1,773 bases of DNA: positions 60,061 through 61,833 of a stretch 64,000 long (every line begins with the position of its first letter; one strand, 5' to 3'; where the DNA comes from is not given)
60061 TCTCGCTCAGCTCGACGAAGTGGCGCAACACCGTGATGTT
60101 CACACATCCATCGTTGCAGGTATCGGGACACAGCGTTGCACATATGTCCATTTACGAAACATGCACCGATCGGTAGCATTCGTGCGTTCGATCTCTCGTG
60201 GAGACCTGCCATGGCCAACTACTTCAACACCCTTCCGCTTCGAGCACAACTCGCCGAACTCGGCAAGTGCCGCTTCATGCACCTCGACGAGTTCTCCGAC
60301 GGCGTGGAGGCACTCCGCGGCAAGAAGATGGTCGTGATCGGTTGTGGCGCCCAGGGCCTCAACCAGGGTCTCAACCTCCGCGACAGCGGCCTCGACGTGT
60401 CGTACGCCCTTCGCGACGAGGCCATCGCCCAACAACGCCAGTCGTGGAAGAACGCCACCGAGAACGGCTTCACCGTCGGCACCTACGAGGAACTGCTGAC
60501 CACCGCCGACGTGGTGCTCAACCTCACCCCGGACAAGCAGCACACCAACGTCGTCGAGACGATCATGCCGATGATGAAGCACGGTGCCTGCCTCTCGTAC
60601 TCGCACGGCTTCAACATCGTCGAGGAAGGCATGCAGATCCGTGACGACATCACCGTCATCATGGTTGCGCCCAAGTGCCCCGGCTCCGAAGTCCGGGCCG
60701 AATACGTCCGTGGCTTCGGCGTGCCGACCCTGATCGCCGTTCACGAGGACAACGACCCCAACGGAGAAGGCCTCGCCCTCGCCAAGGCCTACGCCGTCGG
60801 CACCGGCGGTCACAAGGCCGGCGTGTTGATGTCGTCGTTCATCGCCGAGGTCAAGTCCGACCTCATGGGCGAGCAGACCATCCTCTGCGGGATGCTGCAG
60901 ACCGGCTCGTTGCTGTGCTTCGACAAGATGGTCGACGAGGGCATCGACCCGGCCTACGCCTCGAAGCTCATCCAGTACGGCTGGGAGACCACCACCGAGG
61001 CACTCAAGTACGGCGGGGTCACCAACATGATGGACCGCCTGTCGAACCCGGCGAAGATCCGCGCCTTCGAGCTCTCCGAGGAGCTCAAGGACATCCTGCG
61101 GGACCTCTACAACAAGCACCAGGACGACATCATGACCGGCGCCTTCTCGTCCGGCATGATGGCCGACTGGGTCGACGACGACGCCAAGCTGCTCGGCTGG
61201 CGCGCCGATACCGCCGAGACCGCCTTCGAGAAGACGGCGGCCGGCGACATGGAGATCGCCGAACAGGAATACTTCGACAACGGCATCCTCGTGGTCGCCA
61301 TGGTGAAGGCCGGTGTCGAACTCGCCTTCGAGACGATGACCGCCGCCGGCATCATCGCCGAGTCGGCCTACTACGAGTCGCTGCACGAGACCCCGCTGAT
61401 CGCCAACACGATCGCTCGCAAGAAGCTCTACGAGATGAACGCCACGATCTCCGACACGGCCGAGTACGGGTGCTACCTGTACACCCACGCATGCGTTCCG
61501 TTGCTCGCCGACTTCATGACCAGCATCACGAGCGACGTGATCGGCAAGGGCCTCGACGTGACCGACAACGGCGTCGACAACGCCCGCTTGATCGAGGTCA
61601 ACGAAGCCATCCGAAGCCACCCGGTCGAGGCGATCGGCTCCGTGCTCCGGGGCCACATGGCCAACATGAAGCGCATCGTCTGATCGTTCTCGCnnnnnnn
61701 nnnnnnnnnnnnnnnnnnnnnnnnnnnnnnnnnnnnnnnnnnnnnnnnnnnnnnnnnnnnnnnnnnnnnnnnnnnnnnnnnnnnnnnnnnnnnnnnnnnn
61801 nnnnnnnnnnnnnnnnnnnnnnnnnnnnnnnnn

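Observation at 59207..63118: Enterobacterial-type ilvY / class II ilvC / modF-like block sits where ilvC normally follows ilvBN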

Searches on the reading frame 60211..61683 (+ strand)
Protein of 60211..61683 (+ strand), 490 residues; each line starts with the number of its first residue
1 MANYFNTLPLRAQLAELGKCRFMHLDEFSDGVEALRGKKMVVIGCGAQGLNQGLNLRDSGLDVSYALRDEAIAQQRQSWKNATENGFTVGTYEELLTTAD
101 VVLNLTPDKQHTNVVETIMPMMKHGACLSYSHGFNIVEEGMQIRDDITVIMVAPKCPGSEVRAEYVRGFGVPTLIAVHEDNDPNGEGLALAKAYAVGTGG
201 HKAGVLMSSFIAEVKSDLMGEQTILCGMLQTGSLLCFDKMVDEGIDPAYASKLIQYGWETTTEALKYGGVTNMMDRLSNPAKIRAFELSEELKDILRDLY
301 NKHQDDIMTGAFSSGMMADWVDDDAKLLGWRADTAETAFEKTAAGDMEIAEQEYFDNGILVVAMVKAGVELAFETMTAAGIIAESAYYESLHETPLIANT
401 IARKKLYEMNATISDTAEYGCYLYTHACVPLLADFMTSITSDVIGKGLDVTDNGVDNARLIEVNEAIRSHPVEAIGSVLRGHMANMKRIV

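Call 5: search_protein_families(library=ncbifam, proteins=[window:60211-61683:+])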
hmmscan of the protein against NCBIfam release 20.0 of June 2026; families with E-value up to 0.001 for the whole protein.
window:60211-61683:+ (490 aa): 4 families
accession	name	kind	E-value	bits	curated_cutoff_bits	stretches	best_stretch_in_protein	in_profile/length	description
NF003557.0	PRK05225.1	equivalog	1.7e-274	910.8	713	1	1-490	1-488/491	ketol-acid reductoisomerase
TIGR00465.1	ilvC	equivalog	1.3e-128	428.4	226.15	2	35-367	1-312/314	ketol-acid reductoisomerase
NF004017.0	PRK05479.1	equivalog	1.2e-82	277.4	336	2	32-342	12-317/337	ketol-acid reductoisomerase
NF009940.0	PRK13403.1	equivalog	7.6e-55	186.1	406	2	31-285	10-257/335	ketol-acid reductoisomerase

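Call 6: search_protein_families(library=pfam, proteins=[window:60211-61683:+])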
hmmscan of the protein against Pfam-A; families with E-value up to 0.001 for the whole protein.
window:60211-61683:+ (490 aa): 4 families
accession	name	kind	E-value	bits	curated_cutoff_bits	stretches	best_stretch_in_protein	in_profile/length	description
PF07991.19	KARI_N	-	8.9e-57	191.7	20.6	1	35-204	2-165/165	Acetohydroxy acid isomeroreductase, NADPH-binding domain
PF01450.25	KARI_C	-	7.4e-35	120.8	29.1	2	210-342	1-134/144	Ketol-acid reductoisomerase, C-terminal domain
PF02826.25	2-Hacid_dh_C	-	4.1e-05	23.5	25.1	1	33-127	32-122/178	D-isomer specific 2-hydroxyacid dehydrogenase, NAD binding domain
PF02558.23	ApbA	-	0.00048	20.2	22.2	1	41-125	2-93/150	Ketopantoate reductase PanE/ApbA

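Call 7: find_homologous_proteins(query=window:60211-61683:+)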
Query window:60211-61683:+ (490 aa): 8000 proteins with E <= 0.001 among 8000 candidates; the best 120 are listed.
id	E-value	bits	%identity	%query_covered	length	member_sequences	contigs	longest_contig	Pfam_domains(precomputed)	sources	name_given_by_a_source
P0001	0.0e+0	1102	100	100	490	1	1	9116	PF01450.26,PF07991.19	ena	-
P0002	0.0e+0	1094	99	100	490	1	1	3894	PF01450.26,PF07991.19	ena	-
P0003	0.0e+0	1093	99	100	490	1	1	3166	PF01450.26,PF07991.19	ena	-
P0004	0.0e+0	1093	98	100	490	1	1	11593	PF01450.26,PF07991.19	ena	-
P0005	0.0e+0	1091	98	100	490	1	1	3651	PF01450.26,PF02826.26,PF07991.19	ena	-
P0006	0.0e+0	1091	98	100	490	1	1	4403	PF01450.26,PF07991.19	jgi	-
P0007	0.0e+0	1090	98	100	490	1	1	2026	PF01450.26,PF07991.19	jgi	-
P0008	0.0e+0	1090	98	100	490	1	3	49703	PF01450.26,PF07991.19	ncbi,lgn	-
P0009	0.0e+0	1090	98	100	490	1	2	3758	PF01450.26,PF07991.19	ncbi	-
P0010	0.0e+0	1090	98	100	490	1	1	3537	PF01450.26,PF07991.19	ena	-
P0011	0.0e+0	1090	98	100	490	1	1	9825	PF01450.26,PF07991.19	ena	-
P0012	0.0e+0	1089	98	100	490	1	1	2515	PF01450.26,PF07991.19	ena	-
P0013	0.0e+0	1089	98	100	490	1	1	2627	PF01450.26,PF07991.19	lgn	-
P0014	0.0e+0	1089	98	100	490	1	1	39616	PF01450.26,PF07991.19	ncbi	-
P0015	0.0e+0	1089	98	100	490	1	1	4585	PF01450.26,PF07991.19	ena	-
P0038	0.0e+0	1086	98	100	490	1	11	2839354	PF01450.26,PF07991.19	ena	-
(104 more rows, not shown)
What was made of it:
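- The window comes from an uncultured lineage known mostly from metagenome assemblies (call 7).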

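Call 9: find_related_loci(query=window:60211-61683:+, collection=genome_contigs, flank=10000)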
Query window:60211-61683:+ (490 aa) in genome_contigs; peptide patterns used: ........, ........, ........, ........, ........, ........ (x = any residue, [..] = any of these).
600 stretches matched a pattern (row limit reached: there are more); 597 encode a relative of the query (tblastn E <= 1e-3); the best 80 are kept; 80 distinct loci.
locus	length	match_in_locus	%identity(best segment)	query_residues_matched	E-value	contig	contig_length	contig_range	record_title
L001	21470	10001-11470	97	1-490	0e+0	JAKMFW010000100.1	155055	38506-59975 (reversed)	MAG: Acidimicrobiales bacterium isolate MOX_bin82 PPB.contigs.fa_k127_941290, whole genome shotgun sequence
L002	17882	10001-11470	89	1-490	0e+0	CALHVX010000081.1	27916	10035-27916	MAG: uncultured Pseudomonadales bacterium isolate R3_Bin_METABAT__72_1 genome assembly, contig: c_000001145663, whole ge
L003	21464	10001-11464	88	3-490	0e+0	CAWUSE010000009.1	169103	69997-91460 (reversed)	MAG: uncultured Acidimicrobiales bacterium isolate HER19_SLT_250_bin_2_1 genome assembly, contig: HER19_SLT_250_bin_2-re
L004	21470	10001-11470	87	1-490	0e+0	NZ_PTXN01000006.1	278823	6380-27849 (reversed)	Marinomonas sp. UCMA 3892 strain UCMA3892 Contig_15, whole genome shotgun sequence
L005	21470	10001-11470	87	1-490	0e+0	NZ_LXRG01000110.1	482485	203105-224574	Halomonas sp. ALS9 contig1_1, whole genome shotgun sequence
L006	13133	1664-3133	86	1-490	0e+0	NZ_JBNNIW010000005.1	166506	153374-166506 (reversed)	Halomonas sp. NPDC076908 NPDC076908_70_H1.ctg-0005, whole genome shotgun sequence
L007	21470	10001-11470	87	1-490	0e+0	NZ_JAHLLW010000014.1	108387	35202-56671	Marinomonas lutimaris strain E165 Scaffold14, whole genome shotgun sequence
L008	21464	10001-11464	86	3-490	0e+0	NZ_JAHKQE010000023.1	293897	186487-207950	Amphritea atlantica strain C1R06 C1R06_C1R06_contig_6, whole genome shotgun sequence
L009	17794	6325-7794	86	1-490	0e+0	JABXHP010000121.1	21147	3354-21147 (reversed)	MAG: Oceanospirillaceae bacterium isolate HF-Dia17 c_000000001658, whole genome shotgun sequence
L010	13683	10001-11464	85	3-490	0e+0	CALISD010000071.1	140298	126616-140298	MAG: uncultured Granulosicoccaceae bacterium isolate R3_Bin_Bin_87_1 genome assembly, contig: c_000001965444, whole geno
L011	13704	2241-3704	86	3-490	0e+0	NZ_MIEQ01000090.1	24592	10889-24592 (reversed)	Motiliproteus sp. MSK22-1 scaffold84_cov2833_read212, whole genome shotgun sequence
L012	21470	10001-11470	86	1-490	0e+0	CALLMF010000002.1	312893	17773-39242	MAG: uncultured Granulosicoccaceae bacterium isolate L4_Bin_METABAT__157_1 genome assembly, contig: c_000000254400, whol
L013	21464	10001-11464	87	3-490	0e+0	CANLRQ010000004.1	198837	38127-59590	uncultured Marinomonas sp. isolate 2-1005-n2.fasta genome assembly, contig: NODE_4, whole genome shotgun sequence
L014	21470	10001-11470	86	1-490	0e+0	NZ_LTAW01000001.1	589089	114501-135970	Marinomonas atlantica strain Cmf 18.22 NODE_1, whole genome shotgun sequence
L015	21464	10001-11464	86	3-490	0e+0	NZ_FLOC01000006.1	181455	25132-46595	Marinomonas aquimarina strain CECT 5080, whole genome shotgun sequence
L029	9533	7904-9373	86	1-490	0e+0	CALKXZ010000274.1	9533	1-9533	MAG: uncultured Granulosicoccus sp. isolate H4_Bin_Bin_111_1 genome assembly, contig: c_000002761270, whole genome shotg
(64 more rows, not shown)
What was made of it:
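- Of 80 GTDB loci with the closest IlvC, those at 84-87% identity are Marinomonas, Halomonas, Amphritea, Motiliproteus, Hahellaceae and Granulosicoccaceae (call 9).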

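Call 15: search_protein_families(library=ncbifam, proteins=[L002:8138-8860:-, L002:7330-8133:-, L002:6224-7252:-, L002:2442-4241:+, L002:1460-2641:-, L002:12917-13639:-, L002:13649-14113:-, L002:14243-14728:-, L002:15174-16043:+, L002:16237-17733:+], max_evalue=0.00001)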
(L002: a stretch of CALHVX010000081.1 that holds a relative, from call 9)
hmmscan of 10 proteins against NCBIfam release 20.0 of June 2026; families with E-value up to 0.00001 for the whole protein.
L002:8138-8860:- (240 aa): 3 families
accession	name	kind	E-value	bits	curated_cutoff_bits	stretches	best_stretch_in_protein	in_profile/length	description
NF047741.1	antiphage_MADS6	equivalog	6.5e-17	61.3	460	1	9-140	486-609/612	methylation-associated defense system protein kinase MAD6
NF033483.0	PknB_PASTA_kin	equivalog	5.2e-09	35.7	450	1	13-175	2-157/563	Stk1 family PASTA domain-containing Ser/Thr kinase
NF058632.1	SerThrKinPrkT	equivalog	3.9e-07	29.4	280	1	13-158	16-153/322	serine/threonine protein kinase PrkT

L002:7330-8133:- (267 aa): 2 families
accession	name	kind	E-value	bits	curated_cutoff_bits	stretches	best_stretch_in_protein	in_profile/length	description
NF033484.1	Stp1_PP2C_phos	equivalog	2.4e-29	102.5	230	1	37-245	10-222/232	Stp1/IreP family PP2C-type Ser/Thr phosphatase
NF011149.0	PRK14559.1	equivalog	1.2e-08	34.2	374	1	50-224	410-593/642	serine/threonine phosphatase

L002:6224-7252:- (342 aa): 1 family
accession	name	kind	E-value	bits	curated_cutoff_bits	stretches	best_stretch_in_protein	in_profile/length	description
NF052480.1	FuconLaconase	equivalog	1.5e-17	64.1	400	1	151-337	107-286/287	L-fucono-1,5-lactonase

L002:2442-4241:+ (599 aa): 6 families
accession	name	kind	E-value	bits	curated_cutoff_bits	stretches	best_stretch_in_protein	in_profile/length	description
TIGR00792.1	gph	subfamily_domain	1.3e-53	182.3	231.35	1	131-595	2-435/437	glycoside-pentoside-hexuronide (GPH):cation symporter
NF007237.0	PRK09669.1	subfamily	2.2e-36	125.5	610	1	130-596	11-444/461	putative symporter YagG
NF007749.0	PRK10429.1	equivalog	5.6e-31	107.9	456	1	127-596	5-449/473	melibiose:sodium transporter MelB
NF007353.0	PRK09848.1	equivalog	5e-27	94.8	528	1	131-596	11-443/457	glucuronide transporter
NF008526.0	PRK11462.1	equivalog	7.5e-24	84.3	836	1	131-594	12-442/460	glycoside-pentoside-hexuronide family transporter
TIGR01301.1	GPH_sucrose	subfamily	1.3e-06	27.6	511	1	151-242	26-125/476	sucrose/proton symporter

L002:1460-2641:- (393 aa): 0 families

L002:12917-13639:- (240 aa): 57 families (the best 25 are shown)
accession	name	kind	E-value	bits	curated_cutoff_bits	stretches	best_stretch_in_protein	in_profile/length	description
NF004858.0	PRK06213.1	equivalog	1.9e-28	99.7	171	1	3-202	4-198/230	crotonase/enoyl-CoA hydratase family protein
NF005496.0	PRK07110.1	domain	5e-19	68.4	215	1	12-199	15-197/249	polyketide synthase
NF046063.1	oxepin_alt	equivalog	5.1e-18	65.5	300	1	6-204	4-203/254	oxepin-CoA hydrolase, alternative type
NF004525.0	PRK05870.1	equivalog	6.8e-17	62.2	285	1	3-199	4-196/249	enoyl-CoA hydratase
NF002936.2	PRK03580.1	equivalog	2.9e-16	59.6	500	1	48-199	50-197/261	crotonobetainyl-CoA hydratase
NF005073.0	PRK06495.1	subfamily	6e-15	55.2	296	1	7-199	9-197/257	enoyl-CoA hydratase/isomerase family protein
NF006566.0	PRK09076.1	subfamily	8.2e-15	55.1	286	1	4-143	7-144/260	enoyl-CoA hydratase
NF004840.0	PRK06190.1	equivalog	1e-14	54.8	253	1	3-201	5-201/260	enoyl-CoA hydratase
NF051848.1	EnCoAHydtEchA19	equivalog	2.2e-14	53.6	400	1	4-199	2-198/258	enoyl-CoA hydratase EchA19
NF005891.0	PRK07854.1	equivalog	2.6e-14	53.4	237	1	5-204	3-193/243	enoyl-CoA hydratase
NF006699.0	PRK09245.1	subfamily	3.5e-14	52.7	354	1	3-199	4-206/266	crotonase/enoyl-CoA hydratase family protein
NF005699.0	PRK07509.1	equivalog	4.7e-14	52.7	249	1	3-196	5-201/267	crotonase/enoyl-CoA hydratase family protein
NF005802.0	PRK07657.1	equivalog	5.6e-14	52.3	363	1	13-200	17-204/260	enoyl-CoA hydratase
NF004227.0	PRK05674.1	equivalog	6.3e-14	52.2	426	1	17-144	23-148/271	gamma-carboxygeranoyl-CoA hydratase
NF005700.0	PRK07511.1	subfamily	6.8e-14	52.1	274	1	7-204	8-206/260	enoyl-CoA hydratase family protein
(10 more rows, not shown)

L002:13649-14113:- (154 aa): 0 families

L002:14243-14728:- (161 aa): 1 family
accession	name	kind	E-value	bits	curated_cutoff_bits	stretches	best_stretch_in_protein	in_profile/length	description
NF040476.1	chlor_memb_RclC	equivalog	2.5e-22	79.7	275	2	19-67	13-61/190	reactive chlorine resistance membrane protein RclC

L002:15174-16043:+ (289 aa): 30 families (the best 25 are shown)
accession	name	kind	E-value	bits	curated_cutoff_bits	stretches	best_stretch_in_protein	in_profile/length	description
NF040475.1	chlor_reg_RclR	equivalog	4.3e-34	118.1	400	1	3-286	2-279/284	reactive chlorine-specific transcriptional regulator RclR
NF006902.0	PRK09393.1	equivalog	5.8e-24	84.9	425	1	154-287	189-323/327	transcriptional regulator FtrA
NF007860.0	PRK10572.1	equivalog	4.8e-17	61.7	208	1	132-287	137-286/292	arabinose operon transcriptional regulator AraC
NF047455.1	TF_Staph_AryK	equivalog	4.8e-17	61.5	850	1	123-287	95-260/759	transcriptional regulator AryK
NF049932.1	TranspRegBtr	equivalog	6.9e-17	61.1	900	1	174-286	154-266/531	bacillibactin transport transcriptional regulator Btr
NF007584.0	PRK10219.1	equivalog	9.2e-15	54.9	174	1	193-285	14-106/107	superoxide response transcriptional regulator SoxS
TIGR02297.1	HpaA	equivalog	1.2e-14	54.3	274.65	1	113-285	115-287/287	4-hydroxyphenylacetate catabolism regulatory protein HpaA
TIGR04094.1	adjacent_YSIRK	equivalog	3.4e-13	49.3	200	1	183-283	284-383/383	YSIRK-targeted surface antigen transcriptional regulator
NF052371.1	TransRegGbdRPseu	equivalog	2.5e-12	46.5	480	1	154-287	194-328/365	choline metabolism transcriptional regulator GbdR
NF010025.2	PRK13500.1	equivalog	2.7e-12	46.8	525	1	128-287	123-279/282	HTH-type transcriptional activator RhaR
NF049968.1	QhpR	equivalog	6.9e-12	45.1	250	1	197-283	199-284/284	AraC-like transcriptional regulator QhpR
NF047788.1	TransRegPocR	equivalog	8e-12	45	500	1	160-287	164-292/296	transcriptional regulator PocR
NF012144.2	ramA_TF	equivalog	1.1e-10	41.9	180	1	195-286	16-107/108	RamA family antibiotic efflux transcriptional regulator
NF012228.1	RobA_TF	equivalog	1.1e-10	41.5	380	1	190-286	9-105/286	MDR efflux pump AcrAB transcriptional activator RobA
NF007693.0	PRK10371.1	equivalog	2.3e-10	40.2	253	1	184-286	198-300/309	transcriptional regulator MelR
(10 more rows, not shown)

L002:16237-17733:+ (498 aa): 5 families
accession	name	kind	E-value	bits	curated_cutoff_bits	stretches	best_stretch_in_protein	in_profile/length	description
TIGR00792.1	gph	subfamily_domain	7.1e-51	173.2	231.35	1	12-480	1-436/437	glycoside-pentoside-hexuronide (GPH):cation symporter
NF007749.0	PRK10429.1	equivalog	2.7e-32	112.2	456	1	10-483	6-452/473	melibiose:sodium transporter MelB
NF007353.0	PRK09848.1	equivalog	7.6e-28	97.5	528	1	5-491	3-454/457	glucuronide transporter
NF007237.0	PRK09669.1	subfamily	2.1e-26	92.6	610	1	9-482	8-446/461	putative symporter YagG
NF008526.0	PRK11462.1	equivalog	4.3e-16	58.7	836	1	9-157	8-153/460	glycoside-pentoside-hexuronide family transporter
